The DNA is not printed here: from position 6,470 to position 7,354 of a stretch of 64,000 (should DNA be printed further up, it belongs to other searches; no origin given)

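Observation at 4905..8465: Three-gene NurA-like / orphan / HerA-like ATPase module, tightly following selB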

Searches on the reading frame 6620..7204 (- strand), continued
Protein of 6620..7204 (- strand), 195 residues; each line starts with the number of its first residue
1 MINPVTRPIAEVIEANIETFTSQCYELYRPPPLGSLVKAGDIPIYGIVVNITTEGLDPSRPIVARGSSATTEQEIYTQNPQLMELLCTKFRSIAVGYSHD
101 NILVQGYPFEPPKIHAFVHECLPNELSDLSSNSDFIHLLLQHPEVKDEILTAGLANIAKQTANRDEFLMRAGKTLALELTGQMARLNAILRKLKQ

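Call 108: search_protein_families(library=ncbifam, proteins=[L002:5447-6013:+, L014:6299-6979:+, L017:6424-6708:+, L017:6708-6932:+, L091:8591-9814:+, L091:9857-12403:+, L091:4373-4849:+], max_evalue=0.00001)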
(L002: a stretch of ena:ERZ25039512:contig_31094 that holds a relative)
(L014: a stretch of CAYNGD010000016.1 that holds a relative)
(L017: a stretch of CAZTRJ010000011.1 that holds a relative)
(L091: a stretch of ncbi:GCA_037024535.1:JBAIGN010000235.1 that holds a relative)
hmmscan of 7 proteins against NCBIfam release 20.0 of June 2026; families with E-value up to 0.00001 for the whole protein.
L002:5447-6013:+ (189 aa): 1 family
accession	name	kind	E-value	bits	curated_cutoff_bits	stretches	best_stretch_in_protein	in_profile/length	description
NF047646.1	REP_Tyr_transpos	equivalog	3.3e-18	66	80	1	20-165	6-135/146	REP-associated tyrosine transposase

L014:6299-6979:+ (227 aa): 4 families
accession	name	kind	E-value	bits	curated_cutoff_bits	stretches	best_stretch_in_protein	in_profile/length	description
TIGR00730.1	TIGR00730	subfamily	3.6e-43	147.4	96.35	1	38-212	2-177/178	TIGR00730 family Rossman fold protein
NF058542.1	CtkRMPhLog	equivalog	1.8e-16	60.6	300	1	38-210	3-175/177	cytokinin riboside 5'-monophosphate phosphoribohydrolase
TIGR00725.1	TIGR00725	hypoth_equivalog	1.4e-13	50.6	106.9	1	39-154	4-115/159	TIGR00725 family protein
NF038390.1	Nsidase_PpnN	equivalog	9.9e-11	41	450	1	51-212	158-328/450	nucleotide 5'-monophosphate nucleosidase PpnN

L017:6424-6708:+ (95 aa): 0 families

L017:6708-6932:+ (75 aa): 0 families

L091:8591-9814:+ (408 aa): 7 families
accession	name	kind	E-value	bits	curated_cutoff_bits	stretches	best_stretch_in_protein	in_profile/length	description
TIGR00619.1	sbcd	subfamily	2.4e-45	155.3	77.65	1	1-260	1-251/252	exonuclease subunit SbcD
NF008206.2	PRK10966.1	equivalog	9.9e-26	90.7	450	1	1-272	1-271/380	exonuclease subunit SbcD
NF041030.1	Mre11_Halo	equivalog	1.7e-22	80.1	550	2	2-94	3-88/361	DNA double-strand break repair protein Mre11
NF041029.1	Mre11_Pyroc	equivalog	4.5e-22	78.5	600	1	1-112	1-103/438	DNA double-strand break repair protein Mre11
NF041754.1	sbcd_Bac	equivalog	4.4e-21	75.6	750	1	1-271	1-263/390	exonuclease subunit SbcD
NF041031.1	Mre11_Sulfo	equivalog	9.3e-21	74.5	500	1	2-123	1-115/374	DNA double-strand break repair protein Mre11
NF041753.2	sbcd_Staph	equivalog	6.8e-19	67.9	480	1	1-279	1-260/375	exonuclease subunit SbcD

L091:9857-12403:+ (849 aa): 15 families
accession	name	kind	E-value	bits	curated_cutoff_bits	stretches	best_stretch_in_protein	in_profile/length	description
TIGR00618.1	sbcc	subfamily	5.5e-91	306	478.5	2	319-844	502-1040/1043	exonuclease subunit SbcC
NF002244.0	PRK01156.1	equivalog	2.1e-42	145.3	847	1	1-288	1-289/895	DNA double-strand break repair ATPase Rad50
NF041751.2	sbcc_Staph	equivalog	9.5e-40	136.4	920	2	1-487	1-485/1007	exonuclease subunit SbcC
NF002572.0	PRK02224.1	equivalog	2.4e-39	135.3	1087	2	6-350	6-351/888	DNA double-strand break repair ATPase Rad50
NF041035.1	Rad50_Halo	equivalog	1.3e-34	119.7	1000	1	6-827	6-856/883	DNA double-strand break repair ATPase Rad50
NF041034.1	Rad50_Sulf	equivalog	4.8e-33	114.1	1000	1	6-844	6-864/872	DNA double-strand break repair ATPase Rad50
NF003034.1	PRK03918.1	equivalog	1.8e-32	112.3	700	1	28-830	25-859/878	DNA double-strand break repair ATPase Rad50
NF007600.2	PRK10246.1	equivalog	7.3e-23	80.5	750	1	708-839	904-1031/1047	exonuclease subunit SbcC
TIGR02169.1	SMC_prok_A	equivalog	8.8e-20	70.1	729.4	1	6-515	5-504/1165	chromosome segregation protein SMC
NF045487.1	ASRP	equivalog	9.2e-15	54.2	300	1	207-585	122-462/593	archaea-specific SMC-related protein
NF045780.1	TrlF_fam_ATP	equivalog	2.1e-12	46.7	350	1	30-417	313-682/944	TrlF family AAA-like ATPase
NF041752.4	sbcc_Bac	equivalog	1.2e-10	40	1420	1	756-837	1032-1113/1130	exonuclease subunit SbcC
TIGR02168.1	SMC_prok_B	equivalog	1.2e-09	36.5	567.35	0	174-417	248-480/1181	chromosome segregation protein SMC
NF053563.1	Rkd4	equivalog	1.5e-08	33.3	860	1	6-129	6-122/747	arcadin-4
TIGR00611.2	recf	equivalog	6e-08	32.2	172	1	5-87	3-83/339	DNA replication/repair protein RecF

L091:4373-4849:+ (159 aa): 0 families
